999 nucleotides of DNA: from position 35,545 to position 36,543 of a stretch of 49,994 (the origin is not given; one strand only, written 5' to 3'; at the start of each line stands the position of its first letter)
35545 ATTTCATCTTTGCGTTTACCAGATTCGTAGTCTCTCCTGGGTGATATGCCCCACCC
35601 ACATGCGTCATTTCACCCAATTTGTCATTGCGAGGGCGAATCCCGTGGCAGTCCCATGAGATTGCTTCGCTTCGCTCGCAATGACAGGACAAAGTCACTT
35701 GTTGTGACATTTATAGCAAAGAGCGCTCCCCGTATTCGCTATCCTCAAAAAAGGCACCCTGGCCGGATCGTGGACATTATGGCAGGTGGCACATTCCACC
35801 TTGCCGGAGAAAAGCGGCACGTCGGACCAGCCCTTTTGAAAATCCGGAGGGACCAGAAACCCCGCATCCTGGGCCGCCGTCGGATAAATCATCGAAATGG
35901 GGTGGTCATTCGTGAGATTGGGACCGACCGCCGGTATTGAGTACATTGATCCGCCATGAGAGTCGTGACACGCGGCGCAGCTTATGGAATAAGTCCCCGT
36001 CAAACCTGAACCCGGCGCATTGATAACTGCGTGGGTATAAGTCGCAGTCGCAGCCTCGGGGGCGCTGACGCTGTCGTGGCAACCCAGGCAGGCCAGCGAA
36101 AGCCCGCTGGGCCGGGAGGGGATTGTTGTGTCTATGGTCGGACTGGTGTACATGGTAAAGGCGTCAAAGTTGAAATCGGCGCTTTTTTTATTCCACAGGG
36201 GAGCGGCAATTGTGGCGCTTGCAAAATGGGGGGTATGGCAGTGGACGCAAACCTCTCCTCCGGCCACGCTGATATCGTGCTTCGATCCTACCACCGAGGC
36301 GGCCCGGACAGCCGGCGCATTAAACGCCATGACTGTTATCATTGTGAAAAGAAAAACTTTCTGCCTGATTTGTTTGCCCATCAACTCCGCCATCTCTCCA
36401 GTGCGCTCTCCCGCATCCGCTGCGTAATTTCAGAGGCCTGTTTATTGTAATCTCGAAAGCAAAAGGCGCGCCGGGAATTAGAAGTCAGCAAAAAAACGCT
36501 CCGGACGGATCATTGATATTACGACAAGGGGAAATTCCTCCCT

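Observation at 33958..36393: Three tandem paralogous 4/4/5-haem small secreted cytochromes: candidate filament (nanowire-type) subunits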

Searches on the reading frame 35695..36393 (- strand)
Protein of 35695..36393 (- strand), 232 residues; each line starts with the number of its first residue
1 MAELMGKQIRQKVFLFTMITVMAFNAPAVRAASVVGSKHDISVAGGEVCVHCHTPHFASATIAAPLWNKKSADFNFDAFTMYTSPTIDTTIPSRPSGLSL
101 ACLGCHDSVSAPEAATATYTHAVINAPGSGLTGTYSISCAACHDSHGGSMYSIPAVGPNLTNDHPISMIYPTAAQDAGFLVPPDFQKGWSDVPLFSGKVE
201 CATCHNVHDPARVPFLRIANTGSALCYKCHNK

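Call 4: search_protein_families(library=pfam, proteins=[window:35695-36393:-], max_evalue=0.1)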
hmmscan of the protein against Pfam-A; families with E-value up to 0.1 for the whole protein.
window:35695-36393:- (232 aa): 6 families
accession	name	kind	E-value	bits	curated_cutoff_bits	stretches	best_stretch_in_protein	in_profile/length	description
PF09699.15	Paired_CXXCH_1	-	3.9e-14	52.5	20.6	1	200-232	8-38/41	Doubled CXXCH motif (Paired_CXXCH_1)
PF14522.11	Cytochrome_C7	-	1e-10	41.7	24.8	2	99-146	13-51/67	Cytochrome c7 and related cytochrome c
PF14537.11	Cytochrom_c3_2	-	6.4e-10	39.8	25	2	101-148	28-69/79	Cytochrome c3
PF22113.1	Mtrc-MtrF_II-IV_dom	-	5e-05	23.3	30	1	101-146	122-166/176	Outer membrane cytochrome MtrC/MtrF-like, domains II/IV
PF22678.1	Cytochrom_c_NrfB-like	-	0.022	15.7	27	0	196-218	56-77/89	Cytochrome c-type protein NrfB-like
PF13442.11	Cytochrome_CBB3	-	0.059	14.1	27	1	133-163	8-30/68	Cytochrome C oxidase, cbb3-type, subunit III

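Call 7: search_solved_structures(query=window:35695-36393:-, max_evalue=10, show_alignments=2)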
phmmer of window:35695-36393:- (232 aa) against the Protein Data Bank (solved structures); distinct sequences matched with E-value up to 10: 7.
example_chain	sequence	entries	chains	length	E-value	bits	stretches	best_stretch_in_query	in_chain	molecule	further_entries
7tfs_A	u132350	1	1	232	3.2e-18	69.2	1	12-232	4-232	Cytochrome c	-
9yuq_N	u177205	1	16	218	3.5e-15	59.3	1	19-232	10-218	Putative multiheme cytochrome c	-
5ze8_A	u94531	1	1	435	0.06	16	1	90-148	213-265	cytochrome c552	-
8bcx_A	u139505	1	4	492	0.22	14.1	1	43-111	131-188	Nitrite reductase (cytochrome; ammonia-forming)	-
2ozy_A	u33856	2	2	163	0.47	13.1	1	100-231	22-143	Cytochrome c-type protein nrfB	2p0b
4b2n_A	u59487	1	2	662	1.6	11.4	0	131-166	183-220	70 KDA PROTEIN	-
28pb_A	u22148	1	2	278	9.8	8.8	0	101-231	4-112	Cytochrome c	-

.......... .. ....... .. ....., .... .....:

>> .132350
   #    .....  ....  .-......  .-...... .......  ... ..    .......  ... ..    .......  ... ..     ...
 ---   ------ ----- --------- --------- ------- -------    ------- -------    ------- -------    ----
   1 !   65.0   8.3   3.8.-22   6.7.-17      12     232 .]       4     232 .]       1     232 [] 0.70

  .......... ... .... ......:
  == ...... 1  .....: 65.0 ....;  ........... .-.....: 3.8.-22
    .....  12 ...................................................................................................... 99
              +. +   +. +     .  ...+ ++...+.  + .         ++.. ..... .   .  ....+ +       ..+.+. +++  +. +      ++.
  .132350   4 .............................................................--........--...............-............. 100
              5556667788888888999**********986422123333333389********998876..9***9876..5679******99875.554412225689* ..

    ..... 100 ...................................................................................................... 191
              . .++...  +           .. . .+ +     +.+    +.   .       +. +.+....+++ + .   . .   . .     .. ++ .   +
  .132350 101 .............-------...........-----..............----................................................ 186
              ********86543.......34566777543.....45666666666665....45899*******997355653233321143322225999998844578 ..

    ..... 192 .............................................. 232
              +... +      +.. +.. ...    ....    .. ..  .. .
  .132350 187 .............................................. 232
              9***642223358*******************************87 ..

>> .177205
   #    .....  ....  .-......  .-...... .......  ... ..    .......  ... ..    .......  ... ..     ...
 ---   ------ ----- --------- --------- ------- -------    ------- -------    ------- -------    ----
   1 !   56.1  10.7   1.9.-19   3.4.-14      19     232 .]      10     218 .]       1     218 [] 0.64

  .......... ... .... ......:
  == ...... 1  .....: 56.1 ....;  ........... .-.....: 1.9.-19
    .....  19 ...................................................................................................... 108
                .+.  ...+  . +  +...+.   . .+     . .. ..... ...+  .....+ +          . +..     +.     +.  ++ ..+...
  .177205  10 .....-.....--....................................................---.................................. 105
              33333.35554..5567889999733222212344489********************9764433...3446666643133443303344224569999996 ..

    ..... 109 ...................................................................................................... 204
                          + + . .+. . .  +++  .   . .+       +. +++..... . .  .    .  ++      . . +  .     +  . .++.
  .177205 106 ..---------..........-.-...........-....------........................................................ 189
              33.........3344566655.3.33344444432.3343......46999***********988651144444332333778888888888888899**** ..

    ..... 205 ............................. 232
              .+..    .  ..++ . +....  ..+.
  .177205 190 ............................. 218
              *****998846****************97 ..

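Call 28: search_protein_families(library=ncbifam, proteins=[window:35695-36393:-], max_evalue=0.01)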
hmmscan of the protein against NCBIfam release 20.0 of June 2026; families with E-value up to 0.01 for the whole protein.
window:35695-36393:- (232 aa): 7 families
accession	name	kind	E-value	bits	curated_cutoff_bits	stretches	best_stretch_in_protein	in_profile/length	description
TIGR01905.1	paired_CXXCH_1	subfamily_domain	3.4e-10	39.7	25.2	1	200-231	8-37/41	doubled CXXCH domain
NF041028.1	decahem_GSU2203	exception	8.5e-08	31.8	325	1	191-231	167-208/317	GSU2203 family decaheme c-type cytochrome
TIGR03508.1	decahem_SO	subfamily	2.1e-06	27.4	192.2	1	191-231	136-175/258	DmsE family decaheme c-type cytochrome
TIGR03153.1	cytochr_NrfH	equivalog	0.00012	22.2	134.2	1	48-145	54-135/138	cytochrome c nitrite reductase small subunit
NF008659.0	PRK11659.1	equivalog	0.002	17.9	184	0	197-231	134-168/188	cytochrome c nitrite reductase pentaheme subunit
TIGR03146.1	cyt_nit_nrfB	equivalog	0.0035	17.6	166.6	0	195-231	106-142/145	cytochrome c nitrite reductase pentaheme subunit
NF045713.1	CxxCH_16_HmcA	equivalog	0.0088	14.7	400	0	101-149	350-392/541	sulfate respiration complex hexadecaheme cytochrome HmcA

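Call 37: find_homologous_proteins(query=window:35695-36393:-, max_evalue=1e-10)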
Query window:35695-36393:- (232 aa): 559 proteins with E <= 1e-10 among 1160 candidates; the best 120 are listed.
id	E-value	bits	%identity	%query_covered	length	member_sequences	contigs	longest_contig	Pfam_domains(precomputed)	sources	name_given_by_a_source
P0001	6.3e-153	525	100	98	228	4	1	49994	PF09699.16,PF14537.12,PF14522.12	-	-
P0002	2.1e-128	445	85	96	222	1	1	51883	PF09699.16,PF14537.12,PF14522.12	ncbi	ncbi:MAG: cytochrome c3 family protein [Syntrophales bacterium]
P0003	1.0e-119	416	79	98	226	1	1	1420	PF09699.16,PF14537.12,PF14522.12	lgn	-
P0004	1.7e-114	399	77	97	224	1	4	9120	PF09699.16,PF14537.12,PF14522.12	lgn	-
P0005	6.4e-114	397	74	98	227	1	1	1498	PF09699.16,PF14537.12,PF14522.12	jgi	jgi:predicted CXXCH cytochrome family protein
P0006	1.0e-113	397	73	98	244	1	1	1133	PF09699.16,PF14537.12,PF14522.12,PF22113.2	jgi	jgi:predicted CXXCH cytochrome family protein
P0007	1.1e-111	390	71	97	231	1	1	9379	PF09699.16,PF14537.12,PF14522.12,PF22113.2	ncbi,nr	ncbi:MAG: cytochrome c3 family protein [Smithellaceae bacterium]|nr:cytochrome c3 family protein [Sm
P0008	2.7e-111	389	74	98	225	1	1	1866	PF09699.16,PF14537.12,PF14522.12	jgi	jgi:predicted CXXCH cytochrome family protein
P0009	2.0e-110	386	75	97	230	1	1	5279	PF09699.16,PF14537.12,PF14522.12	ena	-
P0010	1.7e-108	380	73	94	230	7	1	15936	PF09699.16,PF14537.12,PF14522.12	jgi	-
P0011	2.4e-89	317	62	98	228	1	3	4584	PF09699.16,PF14537.12,PF14522.12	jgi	jgi:predicted CXXCH cytochrome family protein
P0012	3.3e-89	316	64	96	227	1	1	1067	PF09699.16,PF14522.12,PF22113.2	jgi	jgi:predicted CXXCH cytochrome family protein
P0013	8.2e-89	315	63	96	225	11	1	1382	PF09699.16,PF14537.12,PF14522.12,PF22113.2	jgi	jgi:predicted CXXCH cytochrome family protein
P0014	2.7e-84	300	64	94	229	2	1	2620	PF09699.16,PF14537.12,PF14522.12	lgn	-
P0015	1.9e-81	291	59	97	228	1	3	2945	PF09699.16,PF14537.12,PF14522.12,PF22113.2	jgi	jgi:predicted CXXCH cytochrome family protein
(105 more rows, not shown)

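Call 38: find_encoding_contigs(protein=P0002, flank=10000, max_places=3)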
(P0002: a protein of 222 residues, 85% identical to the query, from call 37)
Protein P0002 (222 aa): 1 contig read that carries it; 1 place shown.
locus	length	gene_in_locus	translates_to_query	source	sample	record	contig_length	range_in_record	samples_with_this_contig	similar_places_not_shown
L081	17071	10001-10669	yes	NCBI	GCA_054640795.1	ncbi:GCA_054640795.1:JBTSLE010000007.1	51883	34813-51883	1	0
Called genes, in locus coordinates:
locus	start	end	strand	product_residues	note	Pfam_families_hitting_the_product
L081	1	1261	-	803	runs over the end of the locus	PF00672:HAMP (weak), PF00989:PAS, PF13188:PAS_8 (weak), PF08448:PAS_4, PF12860:PAS_7 (weak), PF13426:PAS_9, PF02518:HATPase_c, PF00072:Response_reg, +2 more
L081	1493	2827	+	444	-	PF02085:Cytochrom_CIII (faint), PF14522:Cytochrome_C7 (faint), PF14537:Cytochrom_c3_2 (faint), PF09699:Paired_CXXCH_1, PF22113:Mtrc-MtrF_II-IV_dom (weak), PF09699:Paired_CXXCH_1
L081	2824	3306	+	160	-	PF13428:TPR_14 (faint), PF14559:TPR_19 (faint), PF13424:TPR_12 (faint), PF00515:TPR_1 (faint), PF07719:TPR_2 (faint), PF13432:TPR_16 (faint)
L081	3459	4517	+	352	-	PF00578:AhpC-TSA, PF08534:Redoxin, PF25068:ARM_TT21_4th (faint), PF13424:TPR_12 (faint), PF13905:Thioredoxin_8, PF00515:TPR_1 (weak), PF07719:TPR_2 (weak), PF14559:TPR_19, +6 more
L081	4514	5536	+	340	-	PF14522:Cytochrome_C7 (faint), PF14537:Cytochrom_c3_2 (faint), PF22113:Mtrc-MtrF_II-IV_dom, PF09699:Paired_CXXCH_1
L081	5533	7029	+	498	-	PF00512:HisKA, PF02518:HATPase_c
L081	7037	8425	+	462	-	PF00072:Response_reg, PF00158:Sigma54_activat, PF14532:Sigma54_activ_2, PF00004:AAA (weak), PF07724:AAA_2 (weak), PF07728:AAA_5, PF25601:AAA_lid_14, PF02954:HTH_8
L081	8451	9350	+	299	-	PF02393:US22 (faint), PF25021:TEN_NHL (faint), PF01436:NHL (weak), PF17170:DUF5128 (weak), PF08450:SGL (weak), PF17170:DUF5128, PF01436:NHL (weak)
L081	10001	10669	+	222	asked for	PF14537:Cytochrom_c3_2 (faint), PF14522:Cytochrome_C7 (faint), PF09699:Paired_CXXCH_1 (weak)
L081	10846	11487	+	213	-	PF14537:Cytochrom_c3_2 (faint), PF14522:Cytochrome_C7 (faint), PF09699:Paired_CXXCH_1 (weak)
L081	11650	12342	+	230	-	PF14522:Cytochrome_C7 (faint), PF09699:Paired_CXXCH_1 (weak)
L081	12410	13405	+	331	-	PF13623:SurA_N_2, PF13624:SurA_N_3, PF09312:SurA_N (weak), PF13145:Rotamase_2, PF13616:Rotamase_3, PF00639:Rotamase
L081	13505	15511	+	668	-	-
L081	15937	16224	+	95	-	-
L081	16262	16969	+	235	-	PF14522:Cytochrome_C7 (faint), PF14537:Cytochrom_c3_2 (weak), PF22678:Cytochrom_c_NrfB-like (faint), PF09699:Paired_CXXCH_1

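Call 39: find_encoding_contigs(protein=P0007, flank=10000, max_places=3)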
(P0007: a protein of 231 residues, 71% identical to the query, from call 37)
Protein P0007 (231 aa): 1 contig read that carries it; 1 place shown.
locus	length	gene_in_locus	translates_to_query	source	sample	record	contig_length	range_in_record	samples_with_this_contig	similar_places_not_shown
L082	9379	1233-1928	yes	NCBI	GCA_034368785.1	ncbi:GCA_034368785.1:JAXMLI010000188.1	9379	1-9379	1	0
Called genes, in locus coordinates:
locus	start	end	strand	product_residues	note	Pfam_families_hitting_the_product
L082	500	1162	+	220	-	PF14522:Cytochrome_C7 (weak), PF14537:Cytochrom_c3_2 (faint), PF09699:Paired_CXXCH_1 (weak)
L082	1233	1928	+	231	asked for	PF14537:Cytochrom_c3_2 (faint), PF14522:Cytochrome_C7 (faint), PF22113:Mtrc-MtrF_II-IV_dom (faint), PF09699:Paired_CXXCH_1 (weak)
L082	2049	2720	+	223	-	PF14522:Cytochrome_C7 (faint), PF09699:Paired_CXXCH_1 (weak)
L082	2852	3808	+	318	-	PF13624:SurA_N_3, PF13623:SurA_N_2 (weak), PF13145:Rotamase_2, PF13616:Rotamase_3, PF00639:Rotamase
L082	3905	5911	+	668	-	-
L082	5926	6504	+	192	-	-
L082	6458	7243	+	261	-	PF14522:Cytochrome_C7 (faint), PF14537:Cytochrom_c3_2 (weak), PF09699:Paired_CXXCH_1 (weak)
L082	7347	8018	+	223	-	-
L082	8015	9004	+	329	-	PF08450:SGL (faint), PF25021:TEN_NHL (faint), PF01436:NHL (weak), PF17170:DUF5128 (weak)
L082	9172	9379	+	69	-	PF05635:23S_rRNA_IVP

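Call 56: predict_structure(alignment_id=A2)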
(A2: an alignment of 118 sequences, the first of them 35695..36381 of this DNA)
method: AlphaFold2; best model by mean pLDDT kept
length: 228 residues; sequences in the alignment: 118
mean_pLDDT: 75.8   pTM: 0.74
mean pLDDT of the five models: 75.8, 74.5, 73.4, 70.1, 69.7
residues with pLDDT >= 90: 65; 70-90: 75; 50-70: 73; < 50: 15
segments of 3 or more residues with pLDDT < 50: 104-106, 129-131, 141-147
pLDDT, mean of each block of 10 residues (from residue 1): 81 90 58 68 63 67 66 82 88 84 56 66 55 57 48 78 93 94 96 94 81 91 91
secondary structure, 60 per line:
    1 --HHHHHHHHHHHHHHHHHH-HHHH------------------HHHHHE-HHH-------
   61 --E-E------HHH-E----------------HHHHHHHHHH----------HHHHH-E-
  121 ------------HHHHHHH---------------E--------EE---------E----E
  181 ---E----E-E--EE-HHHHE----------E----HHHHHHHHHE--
elements in order: H3-20 H22-25 H44-48 H93-102 H113-117 H133-139 H197-200 H217-225

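Call 59: fold_search(model_id=the predicted structure, library=pdb)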
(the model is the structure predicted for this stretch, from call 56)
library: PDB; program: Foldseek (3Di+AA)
matches with E <= 10: 1; with E <= 0.001: 1
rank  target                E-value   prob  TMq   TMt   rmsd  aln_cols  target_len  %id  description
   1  7tfs                  1.4e-07  1.00  0.56  0.62   4.7       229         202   30  Cryo-EM of the OmcE nanowires from Geobacter sulfurreducens (released 2022-05-04)
